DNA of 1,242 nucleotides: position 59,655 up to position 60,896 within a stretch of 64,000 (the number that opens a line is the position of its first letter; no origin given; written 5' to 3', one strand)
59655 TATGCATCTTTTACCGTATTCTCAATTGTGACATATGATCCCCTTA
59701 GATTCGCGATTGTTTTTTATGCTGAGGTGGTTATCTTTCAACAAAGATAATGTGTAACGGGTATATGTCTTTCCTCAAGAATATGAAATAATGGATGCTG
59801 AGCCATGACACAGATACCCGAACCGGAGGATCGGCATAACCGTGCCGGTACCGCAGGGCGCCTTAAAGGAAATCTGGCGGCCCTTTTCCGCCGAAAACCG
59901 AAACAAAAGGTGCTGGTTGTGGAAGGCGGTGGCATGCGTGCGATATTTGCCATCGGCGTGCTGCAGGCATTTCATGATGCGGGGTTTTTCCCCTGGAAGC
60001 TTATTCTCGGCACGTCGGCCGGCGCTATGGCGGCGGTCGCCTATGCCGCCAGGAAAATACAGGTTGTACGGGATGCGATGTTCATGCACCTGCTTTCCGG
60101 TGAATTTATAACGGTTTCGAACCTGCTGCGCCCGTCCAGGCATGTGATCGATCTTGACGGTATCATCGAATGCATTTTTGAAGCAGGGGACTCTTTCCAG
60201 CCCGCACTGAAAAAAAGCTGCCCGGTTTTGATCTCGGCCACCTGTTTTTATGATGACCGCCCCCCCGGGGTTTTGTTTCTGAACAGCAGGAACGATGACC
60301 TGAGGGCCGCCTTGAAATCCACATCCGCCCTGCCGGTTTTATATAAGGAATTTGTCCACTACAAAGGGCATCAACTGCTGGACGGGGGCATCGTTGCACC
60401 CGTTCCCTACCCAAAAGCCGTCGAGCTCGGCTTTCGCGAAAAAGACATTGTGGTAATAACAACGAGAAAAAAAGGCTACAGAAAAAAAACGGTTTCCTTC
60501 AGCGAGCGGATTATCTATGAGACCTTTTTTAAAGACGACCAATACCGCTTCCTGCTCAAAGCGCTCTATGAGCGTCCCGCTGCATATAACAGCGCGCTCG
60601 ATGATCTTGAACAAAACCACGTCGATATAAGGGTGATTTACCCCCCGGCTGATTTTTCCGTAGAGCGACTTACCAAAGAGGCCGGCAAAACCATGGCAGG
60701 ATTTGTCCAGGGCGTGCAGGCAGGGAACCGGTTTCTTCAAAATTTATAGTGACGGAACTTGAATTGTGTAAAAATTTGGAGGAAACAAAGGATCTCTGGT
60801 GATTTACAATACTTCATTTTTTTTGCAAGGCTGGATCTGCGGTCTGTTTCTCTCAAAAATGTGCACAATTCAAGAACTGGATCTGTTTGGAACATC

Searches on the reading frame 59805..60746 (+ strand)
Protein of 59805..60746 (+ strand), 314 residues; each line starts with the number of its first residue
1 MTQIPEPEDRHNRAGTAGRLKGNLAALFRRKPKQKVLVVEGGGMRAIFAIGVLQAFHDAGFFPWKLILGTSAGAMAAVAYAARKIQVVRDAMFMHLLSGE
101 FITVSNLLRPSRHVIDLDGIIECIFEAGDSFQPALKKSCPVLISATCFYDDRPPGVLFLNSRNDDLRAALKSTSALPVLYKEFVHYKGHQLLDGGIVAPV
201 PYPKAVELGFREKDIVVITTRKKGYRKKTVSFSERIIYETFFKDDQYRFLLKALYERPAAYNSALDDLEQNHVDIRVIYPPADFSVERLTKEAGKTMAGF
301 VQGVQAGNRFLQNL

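Call 7: search_protein_families(library=pfam, proteins=[window:59805-60746:+], max_evalue=0.001)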
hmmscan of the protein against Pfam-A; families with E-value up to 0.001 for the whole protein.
window:59805-60746:+ (314 aa): 2 families
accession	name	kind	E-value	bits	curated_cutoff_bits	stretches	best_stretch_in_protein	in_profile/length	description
PF01734.28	Patatin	-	3.9e-17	63.5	27.7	1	37-203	1-188/191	Patatin-like phospholipase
PF19890.4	DUF6363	-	4.1e-08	33.4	26.4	1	250-313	4-69/75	Domain of unknown function (DUF6363)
